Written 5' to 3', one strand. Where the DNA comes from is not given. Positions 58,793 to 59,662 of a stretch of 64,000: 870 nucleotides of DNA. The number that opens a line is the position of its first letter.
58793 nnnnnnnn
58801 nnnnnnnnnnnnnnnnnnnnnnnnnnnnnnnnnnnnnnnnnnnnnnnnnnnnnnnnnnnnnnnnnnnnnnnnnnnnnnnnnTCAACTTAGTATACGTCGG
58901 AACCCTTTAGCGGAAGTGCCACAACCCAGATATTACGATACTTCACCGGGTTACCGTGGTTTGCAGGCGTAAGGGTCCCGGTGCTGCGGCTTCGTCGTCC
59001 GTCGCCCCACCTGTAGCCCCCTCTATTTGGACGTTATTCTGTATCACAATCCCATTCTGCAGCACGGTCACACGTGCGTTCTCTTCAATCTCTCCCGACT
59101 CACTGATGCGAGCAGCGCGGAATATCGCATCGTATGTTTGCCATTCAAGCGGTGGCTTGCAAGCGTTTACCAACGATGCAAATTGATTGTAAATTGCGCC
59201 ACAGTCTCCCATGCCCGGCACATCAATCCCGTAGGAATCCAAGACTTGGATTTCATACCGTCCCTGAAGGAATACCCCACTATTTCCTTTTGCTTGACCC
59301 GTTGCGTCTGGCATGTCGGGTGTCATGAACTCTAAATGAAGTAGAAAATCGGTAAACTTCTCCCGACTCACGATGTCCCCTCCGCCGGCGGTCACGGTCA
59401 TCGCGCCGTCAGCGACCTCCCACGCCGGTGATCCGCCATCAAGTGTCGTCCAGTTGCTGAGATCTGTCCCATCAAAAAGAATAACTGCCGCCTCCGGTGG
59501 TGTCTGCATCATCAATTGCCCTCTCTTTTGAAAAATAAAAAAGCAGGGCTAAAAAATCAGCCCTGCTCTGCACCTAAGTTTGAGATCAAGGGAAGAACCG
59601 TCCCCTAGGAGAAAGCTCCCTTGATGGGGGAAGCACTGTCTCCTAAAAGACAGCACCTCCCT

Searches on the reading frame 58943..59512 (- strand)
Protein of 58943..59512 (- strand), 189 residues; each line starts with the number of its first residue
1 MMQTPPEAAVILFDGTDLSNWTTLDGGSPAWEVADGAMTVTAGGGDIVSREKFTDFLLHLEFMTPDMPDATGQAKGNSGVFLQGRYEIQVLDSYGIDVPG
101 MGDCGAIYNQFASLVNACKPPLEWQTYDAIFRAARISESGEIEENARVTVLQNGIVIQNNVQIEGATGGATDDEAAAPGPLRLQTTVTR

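Call 8: search_protein_families(library=pfam, proteins=[window:58943-59512:-])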
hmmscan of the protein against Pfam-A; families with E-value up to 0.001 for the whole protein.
window:58943-59512:- (189 aa): 1 family
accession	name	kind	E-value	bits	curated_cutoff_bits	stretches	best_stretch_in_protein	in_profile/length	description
PF06439.18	3keto-disac_hyd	-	1.3e-34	120.3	26.8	1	10-185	3-174/187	3-keto-disaccharide hydrolase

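Call 11: find_encoding_contigs(protein=window:58943-59512:-, flank=3000, max_places=10)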
Protein window:58943-59512:- (189 aa): no gene with exactly this product is on record in the collection.

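Call 13: find_homologous_proteins(query=window:58946-59512:-, max_evalue=1e-20)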
Query seq(189 aa) (189 aa): 5623 proteins with E <= 1e-20 among 8000 candidates; the best 120 are listed.
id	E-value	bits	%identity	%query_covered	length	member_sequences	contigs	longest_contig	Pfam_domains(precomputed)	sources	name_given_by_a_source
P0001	1.0e-117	409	98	97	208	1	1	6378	PF06439.19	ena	-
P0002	2.7e-117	407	98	97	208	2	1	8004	PF06439.19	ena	-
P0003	2.2e-115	401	96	97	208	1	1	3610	PF06439.19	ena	-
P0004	9.5e-114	396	96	97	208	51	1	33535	PF06439.19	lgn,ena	-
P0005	1.9e-112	392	94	97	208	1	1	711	PF06439.19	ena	-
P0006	5.7e-112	390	92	97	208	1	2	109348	PF06439.19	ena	-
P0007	7.7e-112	390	93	97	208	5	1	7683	PF06439.19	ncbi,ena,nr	ncbi:DUF1080 domain-containing protein [Candidatus Poribacteria bacterium]|nr:DUF1080 domain-contain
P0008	1.9e-111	388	92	97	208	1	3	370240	PF06439.19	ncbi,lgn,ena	-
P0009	2.1e-111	388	91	97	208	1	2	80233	PF06439.19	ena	-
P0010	2.1e-111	388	92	97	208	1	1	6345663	PF06439.19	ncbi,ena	-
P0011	2.3e-111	388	92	97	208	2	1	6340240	PF06439.19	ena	-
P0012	3.3e-111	388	92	97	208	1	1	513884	PF06439.19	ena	-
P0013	3.4e-111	388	92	97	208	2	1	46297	PF06439.19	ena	-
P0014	4.7e-111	387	92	97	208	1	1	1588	PF06439.19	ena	-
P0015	6.2e-111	387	91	97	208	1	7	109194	PF06439.19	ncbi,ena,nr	ncbi:DUF1080 domain-containing protein [Candidatus Poribacteria bacterium]|nr:DUF1080 domain-contain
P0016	8.5e-111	386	92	97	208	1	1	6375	PF06439.19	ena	-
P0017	9.4e-111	386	92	97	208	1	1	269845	PF06439.19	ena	-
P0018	1.1e-110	386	92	97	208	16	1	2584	PF06439.19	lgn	-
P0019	1.1e-110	386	93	97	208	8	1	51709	PF06439.19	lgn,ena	-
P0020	3.3e-110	384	92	97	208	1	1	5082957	PF06439.19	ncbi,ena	-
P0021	4.0e-110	384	91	97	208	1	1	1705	PF06439.19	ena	-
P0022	4.0e-110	384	91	97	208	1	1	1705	PF06439.19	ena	-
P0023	4.2e-110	384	91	97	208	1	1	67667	PF06439.19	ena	-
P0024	5.1e-110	384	91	97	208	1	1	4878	PF06439.19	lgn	-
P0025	8.5e-110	383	91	97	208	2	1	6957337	PF06439.19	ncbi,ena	-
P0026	9.0e-110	383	90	97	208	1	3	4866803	PF06439.19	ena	-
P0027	1.0e-109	383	91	97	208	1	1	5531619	PF06439.19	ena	-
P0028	1.1e-109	383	91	97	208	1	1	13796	PF06439.19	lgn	-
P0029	1.1e-109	383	91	97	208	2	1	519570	PF06439.19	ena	-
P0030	1.1e-109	383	92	97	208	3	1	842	PF06439.19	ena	-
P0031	1.5e-109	382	91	97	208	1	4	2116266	PF06439.19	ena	-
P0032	1.6e-109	382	91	97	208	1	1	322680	PF06439.19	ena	-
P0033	1.7e-109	382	92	97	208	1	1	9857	PF06439.19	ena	-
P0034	1.7e-109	382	91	97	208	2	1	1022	PF06439.19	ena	-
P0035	1.7e-109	382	91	97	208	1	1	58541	PF06439.19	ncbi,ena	-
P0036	1.9e-109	382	91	97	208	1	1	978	PF06439.19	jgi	jgi:hypothetical protein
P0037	1.9e-109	382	91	97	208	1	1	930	PF06439.19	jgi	jgi:hypothetical protein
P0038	2.0e-109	382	91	97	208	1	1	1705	PF06439.19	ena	-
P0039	2.5e-109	381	90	97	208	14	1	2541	PF06439.19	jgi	jgi:hypothetical protein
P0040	2.6e-109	381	92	97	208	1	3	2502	PF06439.19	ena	-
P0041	3.9e-109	381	90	97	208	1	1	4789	PF06439.19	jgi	jgi:hypothetical protein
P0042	5.4e-109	380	91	97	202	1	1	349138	PF06439.19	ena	-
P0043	5.4e-109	380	91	97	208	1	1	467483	PF06439.19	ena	-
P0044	7.4e-109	380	90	97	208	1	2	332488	PF06439.19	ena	-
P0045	7.7e-109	380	91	97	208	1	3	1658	PF06439.19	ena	-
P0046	7.7e-109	380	91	97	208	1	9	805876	PF06439.19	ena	-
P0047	9.0e-109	380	92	97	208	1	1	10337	PF06439.19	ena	-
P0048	1.1e-108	379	91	97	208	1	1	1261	PF06439.19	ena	-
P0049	1.5e-108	379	90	97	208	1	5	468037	PF06439.19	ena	-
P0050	2.0e-108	379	91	97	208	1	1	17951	PF06439.19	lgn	-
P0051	2.3e-108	378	91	97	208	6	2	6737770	PF06439.19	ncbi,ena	-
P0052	2.6e-108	378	90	97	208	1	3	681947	PF06439.19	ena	-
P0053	2.7e-108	378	90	97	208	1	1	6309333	PF06439.19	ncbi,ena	-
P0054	3.9e-108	378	91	97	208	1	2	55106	PF06439.19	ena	-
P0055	4.1e-108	377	90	97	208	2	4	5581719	PF06439.19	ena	-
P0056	4.2e-108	377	90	97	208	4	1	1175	PF06439.19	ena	-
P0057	4.3e-108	377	91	97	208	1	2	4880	PF06439.19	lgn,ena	-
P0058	5.5e-108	377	91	97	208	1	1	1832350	PF06439.19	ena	-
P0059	7.5e-108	377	89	97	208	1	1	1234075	PF06439.19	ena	-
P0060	2.2e-107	375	91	97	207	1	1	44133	PF06439.19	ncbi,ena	-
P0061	2.2e-107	375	89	97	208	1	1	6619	PF06439.19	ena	-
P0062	4.2e-107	374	89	97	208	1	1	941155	PF06439.19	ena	-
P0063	5.7e-107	374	90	97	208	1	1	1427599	PF06439.19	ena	-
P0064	9.1e-107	373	89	97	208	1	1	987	PF06439.19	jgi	jgi:hypothetical protein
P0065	9.7e-107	373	89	97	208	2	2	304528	PF06439.19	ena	-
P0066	1.2e-106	373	90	97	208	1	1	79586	PF06439.19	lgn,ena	-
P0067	1.8e-106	372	88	97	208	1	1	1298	PF06439.19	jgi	jgi:hypothetical protein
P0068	2.2e-106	372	88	97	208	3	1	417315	PF06439.19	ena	-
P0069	4.1e-106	371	89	97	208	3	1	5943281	PF06439.19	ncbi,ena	-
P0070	1.3e-105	369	88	97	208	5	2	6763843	PF06439.19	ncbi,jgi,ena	jgi:hypothetical protein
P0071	1.3e-105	369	88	97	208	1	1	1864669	PF06439.19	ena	-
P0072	2.2e-105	369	88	97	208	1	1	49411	PF06439.19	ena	-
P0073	2.7e-105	368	88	97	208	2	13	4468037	PF06439.19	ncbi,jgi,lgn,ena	jgi:hypothetical protein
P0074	2.9e-105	368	88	97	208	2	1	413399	PF06439.19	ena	-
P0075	6.5e-105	367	88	97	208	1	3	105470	PF06439.19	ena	-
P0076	7.1e-105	367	88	97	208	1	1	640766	PF06439.19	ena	-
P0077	9.9e-105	366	87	97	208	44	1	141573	PF06439.19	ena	-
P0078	1.9e-104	366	88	97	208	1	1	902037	PF06439.19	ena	-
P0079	3.0e-104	365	88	97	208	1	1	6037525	PF06439.19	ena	-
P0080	3.3e-104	365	87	97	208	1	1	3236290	PF06439.19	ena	-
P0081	8.9e-104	363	86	97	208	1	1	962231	PF06439.19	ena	-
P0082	1.2e-103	363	86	97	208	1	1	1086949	PF06439.19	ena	-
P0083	1.6e-103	363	87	97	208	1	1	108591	PF06439.19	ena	-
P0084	1.6e-102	359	85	97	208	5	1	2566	PF06439.19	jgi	jgi:hypothetical protein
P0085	1.6e-102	359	86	97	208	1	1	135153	PF06439.19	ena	-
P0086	6.3e-98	344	81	97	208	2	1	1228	PF06439.19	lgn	-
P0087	3.2e-91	322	76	97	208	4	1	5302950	PF06439.19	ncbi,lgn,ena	-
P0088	1.2e-90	321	74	97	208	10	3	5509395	PF06439.19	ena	-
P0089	8.3e-90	318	74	97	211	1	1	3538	PF06439.19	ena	-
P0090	3.5e-89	316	76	95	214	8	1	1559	PF06439.19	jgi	-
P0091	1.9e-88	313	71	97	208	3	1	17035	PF06439.19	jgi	-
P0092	2.9e-88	313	71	97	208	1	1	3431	PF06439.19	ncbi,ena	-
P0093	2.9e-88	313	75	97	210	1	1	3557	PF06439.19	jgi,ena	-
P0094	5.2e-88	312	71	97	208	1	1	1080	PF06439.19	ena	-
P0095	5.8e-88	312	75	96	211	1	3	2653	PF06439.19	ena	-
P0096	6.3e-88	312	73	97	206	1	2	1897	PF06439.19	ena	-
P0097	1.6e-87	310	74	97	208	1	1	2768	PF06439.19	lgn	-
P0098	2.4e-87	310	73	97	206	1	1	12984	PF06439.19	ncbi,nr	ncbi:MAG: DUF1080 domain-containing protein [Candidatus Poribacteria bacterium]|nr:DUF1080 domain-co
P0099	5.3e-87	309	74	97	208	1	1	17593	PF06439.19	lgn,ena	-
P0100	6.2e-87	308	70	97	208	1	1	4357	PF06439.19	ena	-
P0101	1.0e-86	308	74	97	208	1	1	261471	PF06439.19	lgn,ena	-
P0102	1.4e-86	307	74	97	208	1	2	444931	PF06439.19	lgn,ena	-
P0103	2.0e-86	307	74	97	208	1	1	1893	PF06439.19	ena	-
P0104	2.9e-86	306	75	96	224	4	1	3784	PF06439.19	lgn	-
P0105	3.0e-86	306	73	97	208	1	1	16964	PF06439.19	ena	-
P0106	4.6e-86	306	72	97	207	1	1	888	PF06439.19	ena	-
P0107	6.8e-86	305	73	97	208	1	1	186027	PF06439.19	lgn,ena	-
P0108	7.2e-86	305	71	97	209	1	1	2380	PF06439.19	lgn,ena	-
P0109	7.6e-86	305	74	97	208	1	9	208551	PF06439.19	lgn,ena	-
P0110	7.6e-86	305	74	97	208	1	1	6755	PF06439.19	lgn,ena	-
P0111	1.0e-85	304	74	97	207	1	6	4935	PF06439.19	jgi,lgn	jgi:hypothetical protein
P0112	1.3e-85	304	71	97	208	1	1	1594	PF06439.19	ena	-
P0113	1.5e-85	304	73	97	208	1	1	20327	PF06439.19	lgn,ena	-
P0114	1.7e-85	304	71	97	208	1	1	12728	PF06439.19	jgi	-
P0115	2.0e-85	304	73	97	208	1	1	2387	PF06439.19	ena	-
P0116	2.1e-85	303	71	96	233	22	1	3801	PF06439.19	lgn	-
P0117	2.2e-85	303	71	97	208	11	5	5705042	PF06439.19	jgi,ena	jgi:hypothetical protein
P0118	2.4e-85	303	73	97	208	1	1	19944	PF06439.19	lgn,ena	-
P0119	3.0e-85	303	68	97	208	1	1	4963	PF06439.19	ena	-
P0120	3.2e-85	303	93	78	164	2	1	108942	PF06439.19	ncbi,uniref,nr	ncbi:hypothetical protein GBAR_LOCUS17316 [Geodia barretti]|uniref:3-keto-alpha-glucoside-1,2-lyase/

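Call 15: find_related_loci(query=window:58946-59512:-, collection=genome_contigs, flank=3000)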
Query window:58946-59512:- (189 aa) in genome_contigs; peptide patterns used: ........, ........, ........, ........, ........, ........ (x = any residue, [..] = any of these).
199 stretches matched a pattern; 100 encode a relative of the query (tblastn E <= 1e-3); the best 80 are kept; 80 distinct loci.
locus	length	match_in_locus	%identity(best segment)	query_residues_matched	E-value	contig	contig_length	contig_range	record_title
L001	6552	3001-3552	94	1-184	6e-117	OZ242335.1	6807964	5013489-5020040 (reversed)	MAG: Candidatus Poribacteria bacterium isolate 0e18bbbf-3c5b-4f4e-9be4-718f64127597 genome assembly, chromosome: 1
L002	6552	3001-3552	93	1-184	1e-116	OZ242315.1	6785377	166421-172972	MAG: Candidatus Poribacteria bacterium isolate 55818b94-eea9-47de-9476-a843df335cd7 genome assembly, chromosome: 1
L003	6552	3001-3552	93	1-184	3e-116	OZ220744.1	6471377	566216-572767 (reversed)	MAG: Candidatus Poribacteria bacterium isolate 67f587a8-c379-43ee-8694-439c00dbce40 genome assembly, chromosome: 1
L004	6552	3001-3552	93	1-184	7e-116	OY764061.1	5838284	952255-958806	MAG: Candidatus Poribacteria bacterium isolate 89293177-375a-4259-af6b-6508537173d0 genome assembly, chromosome: 1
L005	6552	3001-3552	92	1-184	8e-116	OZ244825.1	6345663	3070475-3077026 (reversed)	MAG: Candidatus Poribacteria bacterium isolate 9ee73198-b11f-455e-92bc-43fc746e3fb5 genome assembly, chromosome: 1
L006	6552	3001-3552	92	1-184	6e-116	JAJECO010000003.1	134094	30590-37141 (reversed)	MAG: Candidatus Poribacteria bacterium isolate jk18xAbins.25 k141_994259, whole genome shotgun sequence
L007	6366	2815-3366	93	1-184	1e-115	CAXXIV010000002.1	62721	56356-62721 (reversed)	MAG: Candidatus Poribacteria bacterium isolate 89293177-375a-4259-af6b-6508537173d0 genome assembly, contig: contig_2, w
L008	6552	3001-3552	91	1-184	8e-115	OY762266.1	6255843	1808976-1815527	MAG: Candidatus Poribacteria bacterium isolate f15cbddf-0c87-47e8-aab1-4ca568006f86 genome assembly, chromosome: 1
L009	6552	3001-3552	92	1-184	6e-115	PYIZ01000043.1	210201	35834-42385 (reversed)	MAG: Candidatus Poribacteria bacterium isolate PCPOR2b Ga0206366_143, whole genome shotgun sequence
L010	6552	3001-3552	91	1-184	2e-114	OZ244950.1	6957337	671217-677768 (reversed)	MAG: Candidatus Poribacteria bacterium isolate 1741874c-865a-47cd-958f-7fa2b3d0eca7 genome assembly, chromosome: 1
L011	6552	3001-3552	91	1-184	5e-114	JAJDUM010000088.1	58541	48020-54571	MAG: Candidatus Poribacteria bacterium isolate jk18x1bzbins.78 k141_298060, whole genome shotgun sequence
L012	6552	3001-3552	91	1-184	4e-113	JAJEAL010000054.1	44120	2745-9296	MAG: Candidatus Poribacteria bacterium isolate jk18x7bins.5 k141_1431551, whole genome shotgun sequence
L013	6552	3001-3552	91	1-184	4e-113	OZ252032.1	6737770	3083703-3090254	MAG: Candidatus Poribacteria bacterium isolate aa3f26ad-70d9-470a-add4-ad97223fdacd genome assembly, chromosome: 1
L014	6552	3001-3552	88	1-184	1e-110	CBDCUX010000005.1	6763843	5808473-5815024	MAG: Candidatus Poribacteria bacterium isolate e6ba5316-27cc-4a72-bad8-a94c688688a0 genome assembly, contig: contig_5, w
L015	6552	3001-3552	89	1-184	4e-111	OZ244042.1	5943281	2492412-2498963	MAG: Candidatus Poribacteria bacterium isolate 82c2f847-b3a6-4516-8f18-366283cf6473 genome assembly, chromosome: 1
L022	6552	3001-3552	75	1-184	5e-94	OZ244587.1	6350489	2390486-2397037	MAG: Candidatus Poribacteria bacterium isolate 01ec1ce0-d2a5-493a-a37f-f7455bcb6da2 genome assembly, chromosome: 1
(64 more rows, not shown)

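Call 29: find_encoding_contigs(protein=P0087, flank=1500, max_places=4)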
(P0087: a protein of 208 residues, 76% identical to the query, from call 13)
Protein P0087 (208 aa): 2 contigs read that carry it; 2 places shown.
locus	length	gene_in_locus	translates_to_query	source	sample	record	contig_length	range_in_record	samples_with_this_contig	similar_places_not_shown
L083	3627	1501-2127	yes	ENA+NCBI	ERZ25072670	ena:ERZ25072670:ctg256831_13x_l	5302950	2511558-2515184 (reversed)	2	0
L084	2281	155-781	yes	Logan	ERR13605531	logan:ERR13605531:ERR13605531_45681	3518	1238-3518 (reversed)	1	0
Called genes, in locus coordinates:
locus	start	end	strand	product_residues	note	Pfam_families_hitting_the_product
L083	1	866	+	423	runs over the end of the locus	PF00465:Fe-ADH, PF13685:Fe-ADH_2, PF25137:ADH_Fe_C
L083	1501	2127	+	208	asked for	PF06439:3keto-disac_hyd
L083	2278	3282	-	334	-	PF00248:Aldo_ket_red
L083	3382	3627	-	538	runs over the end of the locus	PF02638:GHL10 (weak)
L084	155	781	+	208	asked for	PF06439:3keto-disac_hyd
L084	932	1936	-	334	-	PF00248:Aldo_ket_red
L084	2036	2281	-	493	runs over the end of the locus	?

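Call 30: find_encoding_contigs(protein=P0088, flank=1500, max_places=4)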
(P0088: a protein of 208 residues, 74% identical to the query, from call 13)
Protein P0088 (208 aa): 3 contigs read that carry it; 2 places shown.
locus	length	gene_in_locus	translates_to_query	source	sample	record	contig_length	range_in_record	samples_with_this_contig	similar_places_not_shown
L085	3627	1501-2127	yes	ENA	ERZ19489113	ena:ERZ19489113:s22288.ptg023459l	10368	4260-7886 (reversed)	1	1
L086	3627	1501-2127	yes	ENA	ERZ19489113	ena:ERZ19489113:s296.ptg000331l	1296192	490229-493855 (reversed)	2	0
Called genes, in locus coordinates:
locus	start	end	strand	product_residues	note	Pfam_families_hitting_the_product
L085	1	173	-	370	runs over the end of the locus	PF04551:GcpE, PF26540:GcpE_C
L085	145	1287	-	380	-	PF00155:Aminotran_1_2, PF00266:Aminotran_5 (weak), PF01041:DegT_DnrJ_EryC1 (weak)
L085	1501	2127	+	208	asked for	PF06439:3keto-disac_hyd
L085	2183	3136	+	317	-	PF00248:Aldo_ket_red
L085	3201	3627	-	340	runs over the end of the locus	PF00730:HhH-GPD, PF00293:NUDIX, PF14815:NUDIX_4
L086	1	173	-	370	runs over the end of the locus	PF04551:GcpE, PF26540:GcpE_C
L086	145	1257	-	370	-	PF00155:Aminotran_1_2, PF00266:Aminotran_5 (weak), PF01041:DegT_DnrJ_EryC1 (weak)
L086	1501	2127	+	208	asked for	PF06439:3keto-disac_hyd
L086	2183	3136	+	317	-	PF00248:Aldo_ket_red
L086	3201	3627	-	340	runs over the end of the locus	PF00730:HhH-GPD, PF00293:NUDIX, PF14815:NUDIX_4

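Call 31: find_encoding_contigs(protein=P0086, flank=1500, max_places=4)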
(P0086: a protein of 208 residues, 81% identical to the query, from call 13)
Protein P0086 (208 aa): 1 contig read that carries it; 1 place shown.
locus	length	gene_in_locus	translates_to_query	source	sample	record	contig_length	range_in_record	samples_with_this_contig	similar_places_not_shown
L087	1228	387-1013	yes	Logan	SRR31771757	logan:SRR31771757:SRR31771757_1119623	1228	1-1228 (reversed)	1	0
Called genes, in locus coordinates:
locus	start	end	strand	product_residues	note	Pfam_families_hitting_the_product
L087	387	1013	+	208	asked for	PF06439:3keto-disac_hyd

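Call 33: find_encoding_contigs(protein=P0090, flank=1500, max_places=3)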
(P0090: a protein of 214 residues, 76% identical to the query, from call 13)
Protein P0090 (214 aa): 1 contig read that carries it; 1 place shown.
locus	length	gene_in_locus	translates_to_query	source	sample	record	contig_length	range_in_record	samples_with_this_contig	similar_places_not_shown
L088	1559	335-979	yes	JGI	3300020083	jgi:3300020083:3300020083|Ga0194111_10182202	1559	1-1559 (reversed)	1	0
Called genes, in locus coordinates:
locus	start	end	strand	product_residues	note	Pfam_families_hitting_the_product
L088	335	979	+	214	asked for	PF06439:3keto-disac_hyd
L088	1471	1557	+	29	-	?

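Call 34: find_encoding_contigs(protein=P0093, flank=1500, max_places=3)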
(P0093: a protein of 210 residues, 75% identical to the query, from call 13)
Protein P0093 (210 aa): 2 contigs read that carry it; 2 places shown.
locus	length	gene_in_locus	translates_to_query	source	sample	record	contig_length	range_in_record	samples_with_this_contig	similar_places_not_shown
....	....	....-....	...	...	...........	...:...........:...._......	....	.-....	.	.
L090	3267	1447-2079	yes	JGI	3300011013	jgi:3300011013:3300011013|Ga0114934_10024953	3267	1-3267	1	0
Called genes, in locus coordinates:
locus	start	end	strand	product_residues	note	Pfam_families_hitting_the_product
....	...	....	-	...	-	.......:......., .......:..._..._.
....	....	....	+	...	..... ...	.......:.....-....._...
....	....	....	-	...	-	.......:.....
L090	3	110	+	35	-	?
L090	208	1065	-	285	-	PF14104:DUF4277, PF01609:DDE_Tnp_1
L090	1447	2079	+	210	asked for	PF06439:3keto-disac_hyd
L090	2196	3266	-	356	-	PF09992:NAGPA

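Call 35: find_encoding_contigs(protein=P0104, flank=1500, max_places=3)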
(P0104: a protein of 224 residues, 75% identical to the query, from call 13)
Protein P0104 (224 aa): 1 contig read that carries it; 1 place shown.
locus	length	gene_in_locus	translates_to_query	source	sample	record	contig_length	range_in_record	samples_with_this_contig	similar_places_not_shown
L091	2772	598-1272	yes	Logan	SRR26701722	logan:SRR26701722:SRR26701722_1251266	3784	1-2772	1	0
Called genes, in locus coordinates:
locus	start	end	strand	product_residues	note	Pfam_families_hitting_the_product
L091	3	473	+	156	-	?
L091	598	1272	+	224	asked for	PF06439:3keto-disac_hyd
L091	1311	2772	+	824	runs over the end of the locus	?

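Call 36: find_encoding_contigs(protein=P0101, flank=1500, max_places=3)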
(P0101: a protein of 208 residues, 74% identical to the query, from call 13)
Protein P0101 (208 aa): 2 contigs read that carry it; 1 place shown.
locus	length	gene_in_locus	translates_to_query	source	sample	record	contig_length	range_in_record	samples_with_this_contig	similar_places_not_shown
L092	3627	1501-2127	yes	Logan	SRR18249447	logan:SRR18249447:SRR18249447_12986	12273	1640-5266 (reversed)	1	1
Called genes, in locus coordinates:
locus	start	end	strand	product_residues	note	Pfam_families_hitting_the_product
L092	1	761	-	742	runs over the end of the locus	PF23139:OB_YrrC, PF14520:HHH_5, PF14490:HHH_RecD2, PF13086:AAA_11 (weak), PF13245:AAA_19, PF13604:AAA_30, PF18335:SH3_13, PF13538:UvrD_C_2, +1 more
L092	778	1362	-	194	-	PF05685:Uma2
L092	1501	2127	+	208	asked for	PF06439:3keto-disac_hyd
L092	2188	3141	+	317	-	PF00248:Aldo_ket_red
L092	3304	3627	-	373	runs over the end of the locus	PF00730:HhH-GPD, PF00293:NUDIX, PF14815:NUDIX_4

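Call 38: find_encoding_contigs(protein=P0084, flank=1500, max_places=3)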
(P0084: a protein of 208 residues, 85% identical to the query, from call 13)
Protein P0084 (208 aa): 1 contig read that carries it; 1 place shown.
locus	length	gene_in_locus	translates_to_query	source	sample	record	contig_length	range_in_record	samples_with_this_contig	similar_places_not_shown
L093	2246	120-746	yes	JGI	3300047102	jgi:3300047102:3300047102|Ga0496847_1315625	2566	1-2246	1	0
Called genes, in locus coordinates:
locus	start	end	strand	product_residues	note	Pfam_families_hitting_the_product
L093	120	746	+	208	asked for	PF06439:3keto-disac_hyd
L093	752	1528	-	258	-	PF00005:ABC_tran, PF13304:AAA_21 (faint)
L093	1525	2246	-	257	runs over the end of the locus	PF00005:ABC_tran, PF13304:AAA_21 (faint)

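Call 39: find_encoding_contigs(protein=P0081, flank=1500, max_places=3)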
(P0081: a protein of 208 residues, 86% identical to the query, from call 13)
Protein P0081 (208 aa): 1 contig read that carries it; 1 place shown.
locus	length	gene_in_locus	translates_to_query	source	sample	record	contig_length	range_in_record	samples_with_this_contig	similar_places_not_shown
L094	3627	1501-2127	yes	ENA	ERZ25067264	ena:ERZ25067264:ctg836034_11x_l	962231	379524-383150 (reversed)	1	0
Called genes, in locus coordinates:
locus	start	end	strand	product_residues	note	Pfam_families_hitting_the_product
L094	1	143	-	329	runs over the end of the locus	PF00248:Aldo_ket_red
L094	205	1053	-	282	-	PF06314:ADC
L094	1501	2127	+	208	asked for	PF06439:3keto-disac_hyd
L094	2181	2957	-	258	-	PF00005:ABC_tran, PF13304:AAA_21 (faint)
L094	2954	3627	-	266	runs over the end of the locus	PF00005:ABC_tran, PF13304:AAA_21 (faint)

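Call 62: search_protein_families(library=padloc, proteins=[P0001], max_evalue=0.01)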
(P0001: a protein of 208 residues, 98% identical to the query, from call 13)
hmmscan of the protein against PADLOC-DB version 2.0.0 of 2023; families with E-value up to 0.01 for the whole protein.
P0001 (208 aa): 0 families
